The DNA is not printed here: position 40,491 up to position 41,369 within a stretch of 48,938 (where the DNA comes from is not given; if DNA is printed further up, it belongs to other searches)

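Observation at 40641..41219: Half-size permease translationally coupled to pqqE: candidate PQQ (or PQQ-precursor) transporter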

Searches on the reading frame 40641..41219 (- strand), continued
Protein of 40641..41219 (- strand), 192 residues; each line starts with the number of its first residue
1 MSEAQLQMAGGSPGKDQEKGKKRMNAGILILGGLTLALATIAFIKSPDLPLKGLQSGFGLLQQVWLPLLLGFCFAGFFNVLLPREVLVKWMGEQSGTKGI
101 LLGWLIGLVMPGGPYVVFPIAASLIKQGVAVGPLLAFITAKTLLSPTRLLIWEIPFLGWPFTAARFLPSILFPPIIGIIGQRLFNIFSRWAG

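Call 44: search_protein_families(library=pfam, proteins=[window:40641-41219:-], max_evalue=10)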
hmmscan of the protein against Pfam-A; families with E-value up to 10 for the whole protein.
window:40641-41219:- (192 aa): 1 family
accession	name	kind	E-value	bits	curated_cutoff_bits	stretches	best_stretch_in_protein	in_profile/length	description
PF03773.19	ArsP_1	-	2.1e-13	50.5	32.3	1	62-183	14-134/294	Predicted permease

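Call 47: find_encoding_contigs(protein=P0078, flank=9000, max_places=2)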
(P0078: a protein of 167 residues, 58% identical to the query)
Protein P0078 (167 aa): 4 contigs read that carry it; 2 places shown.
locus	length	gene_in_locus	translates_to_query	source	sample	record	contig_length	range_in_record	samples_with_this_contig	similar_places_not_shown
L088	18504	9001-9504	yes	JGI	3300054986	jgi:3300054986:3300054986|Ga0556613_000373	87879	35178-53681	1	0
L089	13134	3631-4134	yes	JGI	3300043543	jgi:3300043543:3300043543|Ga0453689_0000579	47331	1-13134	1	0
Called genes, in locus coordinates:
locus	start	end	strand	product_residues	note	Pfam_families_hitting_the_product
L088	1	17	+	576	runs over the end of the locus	PF01011:PQQ, PF13360:PQQ_2, PF13570:Beta-prop_ACSF4, PF01011:PQQ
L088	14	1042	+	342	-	PF00497:SBP_bac_3, PF12974:Phosphonate-bd (weak), PF00034:Cytochrom_C (weak), PF13442:Cytochrome_CBB3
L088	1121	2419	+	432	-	PF04909:Amidohydro_2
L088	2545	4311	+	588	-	PF01011:PQQ, PF13360:PQQ_2, PF25293:Beta-prop_EMC1_N (faint), PF07774:EMC1_C (faint), PF13360:PQQ_2, PF13570:Beta-prop_ACSF4 (weak), PF01011:PQQ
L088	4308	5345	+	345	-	PF00497:SBP_bac_3, PF00034:Cytochrom_C (weak), PF13442:Cytochrome_CBB3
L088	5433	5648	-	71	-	-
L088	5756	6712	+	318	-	PF12706:Lactamase_B_2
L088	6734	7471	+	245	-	PF03070:TENA_THI-4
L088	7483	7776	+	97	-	PF05402:PqqD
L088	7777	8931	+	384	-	PF04055:Radical_SAM, PF13186:SPASM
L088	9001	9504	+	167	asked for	PF03773:ArsP_1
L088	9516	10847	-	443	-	PF00246:Peptidase_M14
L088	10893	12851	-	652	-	-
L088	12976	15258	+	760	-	PF02837:Glyco_hydro_2_N, PF13364:BetaGal_ABD2 (weak), PF22666:Glyco_hydro_2_N2, PF00703:Glyco_hydro_2, PF02836:Glyco_hydro_2_C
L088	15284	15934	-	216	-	PF05401:NodS, PF13489:Methyltransf_23, PF05175:MTS (weak), PF13847:Methyltransf_31, PF08241:Methyltransf_11, PF08242:Methyltransf_12, PF13649:Methyltransf_25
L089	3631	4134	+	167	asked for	PF03773:ArsP_1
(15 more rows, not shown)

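Call 48: find_encoding_contigs(protein=P0089, flank=9000, max_places=2)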
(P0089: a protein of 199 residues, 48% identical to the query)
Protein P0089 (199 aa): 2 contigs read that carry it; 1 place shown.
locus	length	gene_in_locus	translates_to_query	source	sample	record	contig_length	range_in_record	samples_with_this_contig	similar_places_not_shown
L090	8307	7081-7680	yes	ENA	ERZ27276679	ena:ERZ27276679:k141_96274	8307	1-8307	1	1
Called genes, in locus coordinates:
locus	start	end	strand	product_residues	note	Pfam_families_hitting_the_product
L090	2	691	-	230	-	?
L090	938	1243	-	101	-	-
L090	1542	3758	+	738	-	PF13598:DUF4139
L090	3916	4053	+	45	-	-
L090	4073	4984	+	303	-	PF12706:Lactamase_B_2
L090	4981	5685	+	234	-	PF03070:TENA_THI-4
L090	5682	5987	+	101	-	PF05402:PqqD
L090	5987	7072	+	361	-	PF04055:Radical_SAM, PF13186:SPASM (weak)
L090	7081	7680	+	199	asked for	PF03773:ArsP_1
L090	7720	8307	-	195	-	?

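Call 65: search_protein_families(library=pfam, proteins=[L045:9480-9998:+, L045:10532-11929:+, L045:11933-13288:-, L046:9090-9971:+, L046:7633-8979:+, L046:6097-7623:+, L075:3058-3978:+, L045:7547-7927:+, L050:7621-8310:+, L067:6991-7440:+], max_evalue=0.001)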
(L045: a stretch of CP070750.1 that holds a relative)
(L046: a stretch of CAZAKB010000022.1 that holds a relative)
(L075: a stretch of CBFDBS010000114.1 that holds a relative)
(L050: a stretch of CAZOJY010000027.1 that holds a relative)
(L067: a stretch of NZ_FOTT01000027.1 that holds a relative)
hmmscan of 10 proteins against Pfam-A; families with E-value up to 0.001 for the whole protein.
L045:9480-9998:+ (172 aa): 0 families

L045:10532-11929:+ (465 aa): 5 families
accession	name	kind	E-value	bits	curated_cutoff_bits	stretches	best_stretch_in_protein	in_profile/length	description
PF10996.14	Beta-Casp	-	5.9e-37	127.3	27.7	1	255-380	1-120/120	Beta-Casp domain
PF07521.17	RMMBL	-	2.6e-18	66.2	21.6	1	394-457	2-63/63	Zn-dependent metallo-hydrolase RNA specificity domain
PF00753.33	Lactamase_B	-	2.6e-11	44.3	22.7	1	13-191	5-151/196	Metallo-beta-lactamase superfamily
PF16661.11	Lactamase_B_6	-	6e-07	29.5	27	1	18-174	1-150/193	Metallo-beta-lactamase superfamily domain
PF12706.13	Lactamase_B_2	-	1.8e-06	28.1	27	1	25-69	2-47/200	Beta-lactamase superfamily domain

L045:11933-13288:- (451 aa): 1 family
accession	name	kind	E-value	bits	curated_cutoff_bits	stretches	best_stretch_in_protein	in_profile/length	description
PF02518.31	HATPase_c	-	1.6e-25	90.1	26.4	1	347-451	2-107/111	Histidine kinase-, DNA gyrase B-, and HSP90-like ATPase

L046:9090-9971:+ (293 aa): 3 families
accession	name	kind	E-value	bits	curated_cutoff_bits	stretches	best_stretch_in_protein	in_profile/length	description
PF00924.24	MS_channel_2nd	-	1e-18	67.6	20.2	1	110-173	2-67/68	Mechanosensitive ion channel, beta-domain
PF21088.3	MS_channel_1st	-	8e-09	35.8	23.1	1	68-108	2-42/42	Mechanosensitive ion channel, transmembrane helices 2/3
PF21082.3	MS_channel_3rd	-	2.9e-08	34.4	21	1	180-267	2-88/88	Mechanosensitive ion channel MscS, C-terminal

L046:7633-8979:+ (448 aa): 3 families
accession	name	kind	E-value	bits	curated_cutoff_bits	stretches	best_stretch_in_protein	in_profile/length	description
PF19289.4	PmbA_TldD_3rd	-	3.6e-78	262.2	22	1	230-447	1-220/220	PmbA/TldA metallopeptidase C-terminal domain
PF19290.4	PmbA_TldD_2nd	-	7.5e-19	68.6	20.9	1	118-223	3-109/109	PmbA/TldA metallopeptidase central domain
PF01523.21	PmbA_TldD_1st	-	8.7e-14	51.9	20.9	1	23-87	1-65/65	PmbA/TldA metallopeptidase domain 1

L046:6097-7623:+ (508 aa): 3 families
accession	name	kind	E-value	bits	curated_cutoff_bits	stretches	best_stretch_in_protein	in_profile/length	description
PF19289.4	PmbA_TldD_3rd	-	1.9e-65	220.5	22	1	275-505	5-220/220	PmbA/TldA metallopeptidase C-terminal domain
PF19290.4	PmbA_TldD_2nd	-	1.7e-14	54.7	20.9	1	159-264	7-109/109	PmbA/TldA metallopeptidase central domain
PF01523.21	PmbA_TldD_1st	-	1.5e-12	47.9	20.9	1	65-129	1-65/65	PmbA/TldA metallopeptidase domain 1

L075:3058-3978:+ (306 aa): 1 family
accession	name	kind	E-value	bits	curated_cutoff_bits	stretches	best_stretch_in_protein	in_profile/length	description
PF13349.12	DUF4097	-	8.5e-14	51.9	22.9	1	198-304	143-246/247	Toastrack DUF4097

L045:7547-7927:+ (126 aa): 1 family
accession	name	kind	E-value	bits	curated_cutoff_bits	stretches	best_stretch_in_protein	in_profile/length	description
PF01880.24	Desulfoferrodox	-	3.2e-32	111.4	22.2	1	22-117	2-97/98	Desulfoferrodoxin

L050:7621-8310:+ (229 aa): 6 families
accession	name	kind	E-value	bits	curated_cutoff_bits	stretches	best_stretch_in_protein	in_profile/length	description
PF00005.33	ABC_tran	-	6.6e-33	114.6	25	1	27-175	1-136/137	ABC transporter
PF02463.25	SMC_N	-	4.1e-07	30.1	40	1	28-220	16-212/220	RecF/RecN/SMC N terminal domain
PF13304.12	AAA_21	-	2.2e-06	28.4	27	0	39-71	1-36/304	AAA domain, putative AbiEii toxin, Type IV TA system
PF13555.12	AAA_29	-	0.00036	20.7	27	1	31-57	16-42/61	P-loop containing region of AAA domain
PF13175.12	AAA_15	-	0.00091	19.4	32.1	0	27-98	14-83/374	AAA ATPase domain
PF03193.22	RsgA_GTPase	-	0.00099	19.4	30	0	15-57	85-126/174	RsgA GTPase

L067:6991-7440:+ (150 aa): 1 family
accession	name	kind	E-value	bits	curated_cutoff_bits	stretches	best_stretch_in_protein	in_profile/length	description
PF03773.19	ArsP_1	-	8.6e-10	38.7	32.3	1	31-149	11-129/294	Predicted permease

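Call 79: search_protein_representatives(alignment_id=A1)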
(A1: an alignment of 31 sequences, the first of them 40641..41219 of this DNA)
Query: 31 sequences, 170 profile positions. Proteins with E-value up to 0.001 (for the whole library): 3971; up to 1e-10: 1071; up to 1e-30: 113. The best 150 are listed.
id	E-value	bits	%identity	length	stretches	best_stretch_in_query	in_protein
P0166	1.3e-61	223.8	-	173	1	3-167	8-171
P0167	2.9e-52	193.3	-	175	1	2-168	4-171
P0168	3.2e-52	193.2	-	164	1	5-168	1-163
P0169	9.9e-52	191.6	-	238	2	2-166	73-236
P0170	6.2e-50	185.7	-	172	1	7-168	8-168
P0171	1.1e-49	184.9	-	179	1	4-168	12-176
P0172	1.0e-48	181.7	-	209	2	3-141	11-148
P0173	9.9e-48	178.5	-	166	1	13-169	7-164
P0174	7.1e-47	175.8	-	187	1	2-168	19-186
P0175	1.7e-46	174.5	-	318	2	22-168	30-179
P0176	3.6e-45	170.2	-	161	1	5-166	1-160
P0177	5.8e-45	169.6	-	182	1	5-169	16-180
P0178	2.4e-44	167.5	-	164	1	12-169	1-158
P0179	4.2e-44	166.8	-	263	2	6-166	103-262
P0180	4.5e-44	166.6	-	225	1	4-166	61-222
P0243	8.8e-33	129.9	-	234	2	5-158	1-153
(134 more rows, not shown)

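Call 87: predict_structure(protein=P0175)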
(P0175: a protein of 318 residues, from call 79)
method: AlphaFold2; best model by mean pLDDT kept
length: 318 residues; sequences in the alignment: 1
mean_pLDDT: 51.4   pTM: 0.36
mean pLDDT of the five models: 51.4, 47.9, 41.6, 38.9, 33.7
residues with pLDDT >= 90: 0; 70-90: 20; 50-70: 135; < 50: 163
segments of 3 or more residues with pLDDT < 50: 1-45, 47-51, 55-62, 68-73, 75-78, 81-158, 214-216, 283-292
pLDDT, mean of each block of 10 residues (from residue 1): 43 37 43 33 43 47 49 46 39 40 40 43 43 42 34 46 55 65 71 69 64 55 57 67 62 66 66 65 44 52 62 55
secondary structure, 60 per line:
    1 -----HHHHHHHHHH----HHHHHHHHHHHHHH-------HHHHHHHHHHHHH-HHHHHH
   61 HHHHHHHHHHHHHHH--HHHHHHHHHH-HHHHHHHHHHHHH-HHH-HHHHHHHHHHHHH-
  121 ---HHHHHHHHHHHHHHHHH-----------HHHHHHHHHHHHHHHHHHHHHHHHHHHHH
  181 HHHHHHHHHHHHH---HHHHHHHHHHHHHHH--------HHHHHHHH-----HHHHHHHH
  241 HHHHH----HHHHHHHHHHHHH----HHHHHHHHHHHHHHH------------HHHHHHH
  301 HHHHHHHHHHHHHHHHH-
elements in order: H6-15 H20-33 H41-53 H55-75 H78-87 H89-101 H107-119 H124-140 H152-193 H197-211 H220-227 H233-245 H250-262 H267-281 H294-317
